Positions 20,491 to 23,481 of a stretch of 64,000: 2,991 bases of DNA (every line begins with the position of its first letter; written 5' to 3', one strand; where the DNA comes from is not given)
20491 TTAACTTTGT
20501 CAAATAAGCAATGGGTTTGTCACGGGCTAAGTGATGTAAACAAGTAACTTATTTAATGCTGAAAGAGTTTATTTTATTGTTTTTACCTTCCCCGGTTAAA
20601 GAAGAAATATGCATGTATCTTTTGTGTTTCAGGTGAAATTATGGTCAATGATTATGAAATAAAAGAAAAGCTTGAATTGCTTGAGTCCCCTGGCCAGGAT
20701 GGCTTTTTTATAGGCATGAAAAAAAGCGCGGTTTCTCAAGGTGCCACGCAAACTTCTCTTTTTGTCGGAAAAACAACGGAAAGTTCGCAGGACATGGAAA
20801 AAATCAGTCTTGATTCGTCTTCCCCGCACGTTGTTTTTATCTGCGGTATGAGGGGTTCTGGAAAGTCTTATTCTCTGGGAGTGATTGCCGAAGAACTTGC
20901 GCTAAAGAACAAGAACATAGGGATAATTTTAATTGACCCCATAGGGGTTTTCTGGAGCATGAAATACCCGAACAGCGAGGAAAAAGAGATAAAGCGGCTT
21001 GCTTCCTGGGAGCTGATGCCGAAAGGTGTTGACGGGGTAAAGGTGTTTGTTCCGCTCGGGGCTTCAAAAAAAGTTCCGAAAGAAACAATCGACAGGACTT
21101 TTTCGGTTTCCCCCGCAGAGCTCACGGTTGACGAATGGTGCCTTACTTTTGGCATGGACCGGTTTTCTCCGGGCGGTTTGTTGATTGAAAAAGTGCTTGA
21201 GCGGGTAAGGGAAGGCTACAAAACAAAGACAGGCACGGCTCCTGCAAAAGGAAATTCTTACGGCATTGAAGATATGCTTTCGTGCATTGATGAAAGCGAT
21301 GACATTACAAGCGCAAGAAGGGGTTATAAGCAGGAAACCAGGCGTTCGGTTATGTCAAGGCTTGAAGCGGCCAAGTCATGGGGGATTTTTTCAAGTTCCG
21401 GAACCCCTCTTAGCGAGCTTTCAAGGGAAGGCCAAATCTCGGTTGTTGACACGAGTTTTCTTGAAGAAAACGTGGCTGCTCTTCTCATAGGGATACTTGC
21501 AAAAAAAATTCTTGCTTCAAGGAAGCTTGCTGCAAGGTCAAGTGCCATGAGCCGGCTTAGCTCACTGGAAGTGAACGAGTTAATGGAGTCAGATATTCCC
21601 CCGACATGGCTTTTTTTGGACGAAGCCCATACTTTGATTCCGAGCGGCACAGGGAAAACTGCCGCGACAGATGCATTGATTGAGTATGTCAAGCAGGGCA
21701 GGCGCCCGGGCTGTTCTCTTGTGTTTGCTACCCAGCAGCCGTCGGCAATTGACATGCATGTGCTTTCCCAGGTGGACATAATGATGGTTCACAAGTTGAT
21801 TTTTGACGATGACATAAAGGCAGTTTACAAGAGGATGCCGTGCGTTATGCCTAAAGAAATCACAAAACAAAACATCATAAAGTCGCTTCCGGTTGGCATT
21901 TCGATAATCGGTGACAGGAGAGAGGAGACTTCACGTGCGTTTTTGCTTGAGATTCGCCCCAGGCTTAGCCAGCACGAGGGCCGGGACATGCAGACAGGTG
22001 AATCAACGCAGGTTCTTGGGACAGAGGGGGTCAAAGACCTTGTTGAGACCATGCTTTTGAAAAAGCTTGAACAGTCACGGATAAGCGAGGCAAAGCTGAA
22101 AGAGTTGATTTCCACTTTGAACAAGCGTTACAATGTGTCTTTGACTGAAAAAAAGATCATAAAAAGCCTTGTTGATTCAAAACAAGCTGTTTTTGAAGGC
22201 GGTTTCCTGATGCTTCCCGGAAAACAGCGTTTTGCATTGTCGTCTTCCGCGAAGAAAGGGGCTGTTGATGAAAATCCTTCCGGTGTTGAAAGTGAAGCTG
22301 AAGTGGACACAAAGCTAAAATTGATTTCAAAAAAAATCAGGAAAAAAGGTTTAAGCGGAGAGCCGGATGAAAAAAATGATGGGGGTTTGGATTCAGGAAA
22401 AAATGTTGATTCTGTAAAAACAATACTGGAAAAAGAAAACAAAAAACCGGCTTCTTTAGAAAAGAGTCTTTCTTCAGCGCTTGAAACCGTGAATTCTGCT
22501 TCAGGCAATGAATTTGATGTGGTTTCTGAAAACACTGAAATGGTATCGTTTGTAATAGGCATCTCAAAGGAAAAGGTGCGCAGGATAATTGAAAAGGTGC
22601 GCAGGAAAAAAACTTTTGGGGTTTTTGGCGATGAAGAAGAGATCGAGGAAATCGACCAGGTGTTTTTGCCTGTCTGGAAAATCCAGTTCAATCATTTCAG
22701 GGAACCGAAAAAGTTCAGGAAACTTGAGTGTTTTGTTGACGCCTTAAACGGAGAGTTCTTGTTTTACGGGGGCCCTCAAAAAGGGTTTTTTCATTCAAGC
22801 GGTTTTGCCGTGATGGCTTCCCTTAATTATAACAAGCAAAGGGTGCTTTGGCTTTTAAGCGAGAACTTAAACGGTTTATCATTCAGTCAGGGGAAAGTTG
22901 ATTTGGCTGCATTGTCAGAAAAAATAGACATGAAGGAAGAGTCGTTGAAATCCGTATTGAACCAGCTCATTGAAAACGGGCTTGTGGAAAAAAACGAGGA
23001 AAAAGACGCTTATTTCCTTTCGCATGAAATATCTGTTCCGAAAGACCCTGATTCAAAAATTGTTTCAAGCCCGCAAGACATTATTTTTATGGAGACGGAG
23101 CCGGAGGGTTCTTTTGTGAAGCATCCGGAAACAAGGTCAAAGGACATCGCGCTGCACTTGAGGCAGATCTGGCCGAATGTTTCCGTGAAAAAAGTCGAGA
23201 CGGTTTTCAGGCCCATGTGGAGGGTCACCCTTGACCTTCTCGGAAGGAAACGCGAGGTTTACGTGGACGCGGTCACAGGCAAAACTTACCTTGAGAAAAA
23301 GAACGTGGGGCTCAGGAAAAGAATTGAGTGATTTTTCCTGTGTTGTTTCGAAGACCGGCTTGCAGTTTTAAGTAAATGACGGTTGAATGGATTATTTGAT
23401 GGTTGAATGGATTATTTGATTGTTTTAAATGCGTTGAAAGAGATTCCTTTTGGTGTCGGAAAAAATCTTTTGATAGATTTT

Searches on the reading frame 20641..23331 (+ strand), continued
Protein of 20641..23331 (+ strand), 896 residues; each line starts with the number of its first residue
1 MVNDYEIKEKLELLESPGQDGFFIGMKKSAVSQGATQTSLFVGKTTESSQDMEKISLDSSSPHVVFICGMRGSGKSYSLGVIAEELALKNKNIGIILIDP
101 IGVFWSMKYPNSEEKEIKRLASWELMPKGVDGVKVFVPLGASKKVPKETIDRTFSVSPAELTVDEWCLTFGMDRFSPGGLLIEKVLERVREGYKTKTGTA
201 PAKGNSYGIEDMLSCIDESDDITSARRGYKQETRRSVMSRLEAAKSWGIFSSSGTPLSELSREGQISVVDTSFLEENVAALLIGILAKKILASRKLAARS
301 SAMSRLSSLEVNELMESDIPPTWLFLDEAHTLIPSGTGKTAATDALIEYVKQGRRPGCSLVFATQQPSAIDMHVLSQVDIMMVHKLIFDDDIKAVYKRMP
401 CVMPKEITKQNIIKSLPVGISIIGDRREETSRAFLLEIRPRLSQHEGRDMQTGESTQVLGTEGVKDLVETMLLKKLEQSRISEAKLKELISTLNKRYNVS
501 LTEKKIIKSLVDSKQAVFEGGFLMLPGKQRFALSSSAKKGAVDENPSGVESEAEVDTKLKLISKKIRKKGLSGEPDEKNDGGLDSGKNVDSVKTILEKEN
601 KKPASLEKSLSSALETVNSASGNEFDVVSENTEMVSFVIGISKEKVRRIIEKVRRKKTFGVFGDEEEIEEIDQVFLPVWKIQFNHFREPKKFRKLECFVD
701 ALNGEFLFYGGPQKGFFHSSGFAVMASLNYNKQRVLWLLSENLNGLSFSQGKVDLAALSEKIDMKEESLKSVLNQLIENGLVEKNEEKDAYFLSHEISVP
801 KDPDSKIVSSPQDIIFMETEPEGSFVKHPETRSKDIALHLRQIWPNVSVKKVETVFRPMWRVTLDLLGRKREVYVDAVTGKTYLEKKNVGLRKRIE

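Call 19: search_solved_structures(query=A1, max_evalue=0.01, show_alignments=1)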
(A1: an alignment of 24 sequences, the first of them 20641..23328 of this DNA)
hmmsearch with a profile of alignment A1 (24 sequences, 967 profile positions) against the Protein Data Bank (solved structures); distinct sequences matched with E-value up to 0.01: 11.
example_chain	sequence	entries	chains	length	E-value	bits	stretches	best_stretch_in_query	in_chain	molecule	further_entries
8xau_A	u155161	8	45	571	8.4e-06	27.3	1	481-562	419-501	ATP-binding protein | HerA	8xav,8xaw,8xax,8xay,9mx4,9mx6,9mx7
9c1m_M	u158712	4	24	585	1.1e-05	26.9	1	483-549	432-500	ATP-binding protein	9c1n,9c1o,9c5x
8wiv_A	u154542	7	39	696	0.00034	22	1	485-544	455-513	Helicase HerA central domain-containing protein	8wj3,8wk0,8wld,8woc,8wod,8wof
6pd1_A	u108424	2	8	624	0.0021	19.3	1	733-930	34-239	Nucleotidyl transferase/aminotransferase, class V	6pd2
8wet_A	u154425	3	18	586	0.0028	18.9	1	512-560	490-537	TdpA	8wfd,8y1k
3tgn_A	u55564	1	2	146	0.003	18.8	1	817-893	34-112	Adc operon repressor AdcR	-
1sd6_A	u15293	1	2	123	0.0036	18.5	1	816-921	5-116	Methicillin resistance regulatory protein mecI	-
6cmv_A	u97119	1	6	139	0.0041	18.4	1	811-871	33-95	Transcriptional regulator Lrs14-like protein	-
1okr_A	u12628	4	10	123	0.0043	18.3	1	816-921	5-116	METHICILLIN RESISTANCE REGULATORY PROTEIN MECI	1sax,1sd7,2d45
8ziq_M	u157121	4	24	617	0.0046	18.2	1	484-548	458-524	HerA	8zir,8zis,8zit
5yhz_A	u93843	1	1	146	0.0092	17.2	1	792-892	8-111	Zinc transport transcriptional regulator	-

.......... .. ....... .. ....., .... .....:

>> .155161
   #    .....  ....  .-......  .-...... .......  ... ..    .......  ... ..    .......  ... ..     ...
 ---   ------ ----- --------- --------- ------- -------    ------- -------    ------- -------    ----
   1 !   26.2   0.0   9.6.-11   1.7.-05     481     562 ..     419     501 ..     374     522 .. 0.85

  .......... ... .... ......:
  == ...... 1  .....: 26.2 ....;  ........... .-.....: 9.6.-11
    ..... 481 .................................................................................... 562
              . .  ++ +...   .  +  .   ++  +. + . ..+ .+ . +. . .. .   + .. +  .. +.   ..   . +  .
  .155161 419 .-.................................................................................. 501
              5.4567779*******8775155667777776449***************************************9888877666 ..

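Call 23: search_protein_families(library=pfam, alignment_id=A1, max_evalue=0.05)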
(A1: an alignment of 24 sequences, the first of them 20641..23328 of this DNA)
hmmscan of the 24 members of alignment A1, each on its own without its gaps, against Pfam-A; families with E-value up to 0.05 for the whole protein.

A. member 1, window:20641-23328:+ (896 aa): 19 families
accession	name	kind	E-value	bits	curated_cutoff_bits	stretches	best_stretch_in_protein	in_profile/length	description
PF01935.23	DUF87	-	4.9e-13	50.1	23.2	1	65-290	26-220/220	Helicase HerA, central domain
PF05872.18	HerA_C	-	1.2e-05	24.7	22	1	312-424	249-362/502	Helicase HerA-like C-terminal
PF00004.35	AAA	-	8.4e-05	23.5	21.2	0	318-381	57-126/131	ATPase family associated with various cellular activities (AAA)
PF24883.2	NPHP3_N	-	0.00099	19.8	24.8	0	51-93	11-53/164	Nephrocystin 3, N-terminal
PF09012.17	FeoC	-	0.0014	19.1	21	1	750-788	12-50/69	FeoC like transcriptional regulator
PF13245.12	AAA_19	-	0.0022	18.6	25.1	0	335-393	20-78/134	AAA domain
PF03029.23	ATP_bind_1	-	0.0045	17.2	27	0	67-100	1-34/240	Conserved hypothetical ATP binding protein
PF13191.12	AAA_16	-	0.0071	17.3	32.6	0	58-87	20-49/167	AAA ATPase domain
PF01978.25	TrmB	-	0.0089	16.3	25.6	0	750-790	20-60/68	Sugar-specific transcriptional regulator TrmB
PF24406.1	nSTAND_NTPase4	-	0.0095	16.5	27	0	480-514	2-36/58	Novel STAND NTPase 4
PF05707.18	Zot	-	0.01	15.7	20.3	0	322-384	83-145/197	Zonular occludens toxin (Zot)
PF03413.25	PepSY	-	0.013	16.2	24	0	860-881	33-55/60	Peptidase propeptide and YPEB domain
PF03308.22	MeaB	-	0.013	14.9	23.1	1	46-101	17-72/273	Methylmalonyl Co-A mutase-associated GTPase MeaB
PF06414.18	Zeta_toxin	-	0.023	14.5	22.3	0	53-93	8-46/199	Zeta toxin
PF13173.12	AAA_14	-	0.028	14.9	27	0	63-96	3-35/129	AAA domain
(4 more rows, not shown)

B. families by the number of members that match (of 24 scanned): 46 families (the first 25 are shown)
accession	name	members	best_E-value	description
PF01935.23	DUF87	24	1.5e-16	Helicase HerA, central domain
PF05872.18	HerA_C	24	1.6e-08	Helicase HerA-like C-terminal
PF00004.35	AAA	24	1.8e-06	ATPase family associated with various cellular activities (AAA)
PF06414.18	Zeta_toxin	23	0.00013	Zeta toxin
PF05707.18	Zot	22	0.00034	Zonular occludens toxin (Zot)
PF13173.12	AAA_14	18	0.0052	AAA domain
PF13191.12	AAA_16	17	0.0018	AAA ATPase domain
PF05127.21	NAT10_TcmA_helicase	16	0.0013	RNA cytidine acetyltransferase NAT10/TcmA, helicase domain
PF03308.22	MeaB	15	0.0042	Methylmalonyl Co-A mutase-associated GTPase MeaB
PF25199.1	nSTAND_NTPase5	13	0.00031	Novel STAND NTPase 5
PF03413.25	PepSY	9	1e-05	Peptidase propeptide and YPEB domain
PF01978.25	TrmB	9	9.6e-05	Sugar-specific transcriptional regulator TrmB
PF01580.24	FtsK_SpoIIIE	9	0.00031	FtsK/SpoIIIE family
PF13401.12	AAA_22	6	0.01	AAA domain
PF24406.1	nSTAND_NTPase4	3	0.00039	Novel STAND NTPase 4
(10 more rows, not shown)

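Call 36: predict_structure(alignment_id=A1)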
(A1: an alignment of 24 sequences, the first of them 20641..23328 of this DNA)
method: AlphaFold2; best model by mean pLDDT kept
length: 896 residues; sequences in the alignment: 24
mean_pLDDT: 67.9   pTM: 0.47
mean pLDDT of the five models: 67.9, 63.4, 61.4, 58.0, 54.8
residues with pLDDT >= 90: 60; 70-90: 504; 50-70: 118; < 50: 214
segments of 3 or more residues with pLDDT < 50: 1-61, 308-317, 444-456, 527-632, 745-749, 829-831, 885-896
pLDDT, mean of each block of 10 residues (from residue 1): 27 32 34 32 34 30 63 68 75 71 67 67 70 82 74 85 86 89 93 89 89 92 87 91 87 80 78 76 77 62 50 45 76 77 75 64 83 81 80 81 72 72 70 70 51 50 80 75 81 77 82 73 60 26 26 38 38 29 27 26 32 35 29 72 85 72 75 87 87 89 86 82 86 85 52 77 84 86 79 82 86 79 55 74 88 87 83 85 50 30
secondary structure, 60 per line:
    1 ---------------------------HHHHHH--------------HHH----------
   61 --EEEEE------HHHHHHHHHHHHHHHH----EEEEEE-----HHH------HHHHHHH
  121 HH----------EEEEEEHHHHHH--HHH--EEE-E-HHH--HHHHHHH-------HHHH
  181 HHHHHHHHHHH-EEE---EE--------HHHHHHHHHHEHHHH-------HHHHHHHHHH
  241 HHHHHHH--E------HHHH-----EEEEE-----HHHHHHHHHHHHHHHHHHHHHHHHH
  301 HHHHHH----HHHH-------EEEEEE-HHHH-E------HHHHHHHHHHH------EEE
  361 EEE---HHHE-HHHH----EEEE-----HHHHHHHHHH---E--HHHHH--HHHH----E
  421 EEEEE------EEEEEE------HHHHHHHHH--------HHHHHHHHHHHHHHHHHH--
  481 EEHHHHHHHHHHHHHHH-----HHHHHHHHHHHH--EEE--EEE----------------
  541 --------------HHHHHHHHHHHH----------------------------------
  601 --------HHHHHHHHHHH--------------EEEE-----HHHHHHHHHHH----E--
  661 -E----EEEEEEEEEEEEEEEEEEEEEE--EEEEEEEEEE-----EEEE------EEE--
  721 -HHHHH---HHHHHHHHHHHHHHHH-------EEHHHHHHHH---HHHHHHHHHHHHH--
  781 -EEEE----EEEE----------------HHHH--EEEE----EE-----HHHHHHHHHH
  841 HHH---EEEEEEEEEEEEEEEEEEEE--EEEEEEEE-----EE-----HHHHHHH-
elements in order (helices of 4 or more, strands of 3 or more residues): H28-33 E63-67 H74-89 E94-99 H114-122 E133-138 H139-144 E152-154 H163-169 H177-191 E193-195 H209-218 H220-223 H231-247 H257-260 E266-270 H276-306 H311-314 E322-327 H329-332 H341-351 E358-363 H372-375 E380-383 H389-398 H405-409 H412-415 E420-425 E432-437 H444-452 H461-478 H483-497 H503-514 E517-519 E522-524 H555-566 H609-619 E634-637 H643-653 E667-688 E691-700 E706-709 E716-718 H722-726 H730-745 H755-762 H766-778 E782-785 E790-793 H810-813 E816-819 H831-843 E847-866 E869-876 H889-895

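Call 39: fold_search(model_id=the predicted structure, library=pdb)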
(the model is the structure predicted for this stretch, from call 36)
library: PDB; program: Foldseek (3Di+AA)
matches with E <= 10: 1242; with E <= 0.001: 97
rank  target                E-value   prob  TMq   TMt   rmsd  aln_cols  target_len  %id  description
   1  7wrw_A                1.7e-13  1.00  0.30  0.44   6.7       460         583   15  Structure of Deinococcus radiodurans HerA (released 2023-02-01)
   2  9x1m_A                5.7e-13  1.00  0.28  0.41   7.2       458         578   16  The cryo-EM structure of HerA-NurA complex with AMPPNP and dsDNA from Thermococcus kodakarensis (released 2026-02-04)
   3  7wrx_B                7.5e-13  1.00  0.30  0.42   7.3       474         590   16  Structure of Deinococcus radiodurans HerA-ADP complex (released 2023-02-01)
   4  7wrx_C                1.5e-12  1.00  0.30  0.43   7.0       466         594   15  Structure of Deinococcus radiodurans HerA-ADP complex (released 2023-02-01)
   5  7wrx_A                1.8e-12  1.00  0.30  0.43   6.8       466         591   15  Structure of Deinococcus radiodurans HerA-ADP complex (released 2023-02-01)
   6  9x1l_A                1.9e-12  1.00  0.27  0.39   8.4       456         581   17  The cryo-EM structure of HerA-NurA complex with AMPPNP from Thermococcus kodakarensis (released 2026-02-04)
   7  7wrx_E                2.0e-12  1.00  0.30  0.43   6.6       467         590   15  Structure of Deinococcus radiodurans HerA-ADP complex (released 2023-02-01)
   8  4d2i_B                3.4e-12  1.00  0.25  0.46   8.1       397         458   17  Crystal structure of the HerA hexameric DNA translocase from Sulfolobus solfataricus bound to AMP-PNP (released 2014-12-03)
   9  7wrw_B                5.9e-12  1.00  0.30  0.43   7.0       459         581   16  Structure of Deinococcus radiodurans HerA (released 2023-02-01)
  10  8wj3_N                8.6e-12  1.00  0.26  0.41   8.2       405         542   18  Cryo-EM structure of a bacterial protein (released 2024-09-11)
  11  8wiv_L                7.1e-11  1.00  0.25  0.34  15.2       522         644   17  Cryo-EM structure of a bacterial protein (released 2024-09-11)
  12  8wld_A                7.5e-11  1.00  0.28  0.49   7.7       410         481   18  Cryo-EM structure of SIR2/HerA antiphage complex (released 2024-09-11)
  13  4d2i_A                9.3e-11  1.00  0.26  0.46   8.4       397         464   17  Crystal structure of the HerA hexameric DNA translocase from Sulfolobus solfataricus bound to AMP-PNP (released 2014-12-03)
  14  8xav_A                9.3e-11  1.00  0.23  0.34  11.4       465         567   14  Cryo-EM structure of an anti-phage defense complex (released 2024-06-05)
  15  8wld_M                1.2e-10  1.00  0.26  0.34   9.4       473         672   18  Cryo-EM structure of SIR2/HerA antiphage complex (released 2024-09-11)
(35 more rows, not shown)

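Call 82: search_protein_families(library=pfam, proteins=[L025:7670-10636:+, L025:6882-7667:+, L025:5535-6323:-], max_evalue=0.001)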
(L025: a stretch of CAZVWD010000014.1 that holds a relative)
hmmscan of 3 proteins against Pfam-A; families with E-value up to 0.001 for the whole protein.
L025:7670-10636:+ (989 aa): 5 families
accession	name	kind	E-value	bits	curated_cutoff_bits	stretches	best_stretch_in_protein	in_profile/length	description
PF02463.25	SMC_N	-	3.9e-37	128.2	40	1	7-975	2-216/220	RecF/RecN/SMC N terminal domain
PF13476.12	AAA_23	-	5.7e-11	43.9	27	1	9-264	1-196/201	AAA domain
PF13304.12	AAA_21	-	8.7e-08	33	27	1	29-93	1-63/304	AAA domain, putative AbiEii toxin, Type IV TA system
PF13555.12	AAA_29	-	9.3e-08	32.1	27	1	8-51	2-46/61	P-loop containing region of AAA domain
PF13175.12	AAA_15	-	1.3e-06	28.8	32.1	1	7-382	3-288/374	AAA ATPase domain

L025:6882-7667:+ (262 aa): 1 family
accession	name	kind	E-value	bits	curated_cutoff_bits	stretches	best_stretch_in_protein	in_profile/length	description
PF10110.14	GPDPase_memb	-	1.7e-06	27.5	29.6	1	160-235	163-241/321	Membrane domain of glycerophosphoryl diester phosphodiesterase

L025:5535-6323:- (263 aa): 0 families

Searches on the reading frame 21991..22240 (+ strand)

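Call 47: search_protein_families(library=pfam, proteins=[window:21991-22240:+], max_evalue=0.1)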
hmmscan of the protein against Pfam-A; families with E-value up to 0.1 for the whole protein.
window:21991-22240:+ (83 aa): 2 families
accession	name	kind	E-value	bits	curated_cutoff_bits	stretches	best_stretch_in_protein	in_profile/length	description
PF24406.1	nSTAND_NTPase4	-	0.011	16.3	27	1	30-64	2-36/58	Novel STAND NTPase 4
PF17727.6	CtsR_C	-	0.056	14.1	23.8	1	28-64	14-50/72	CtsR C-terminal dimerization domain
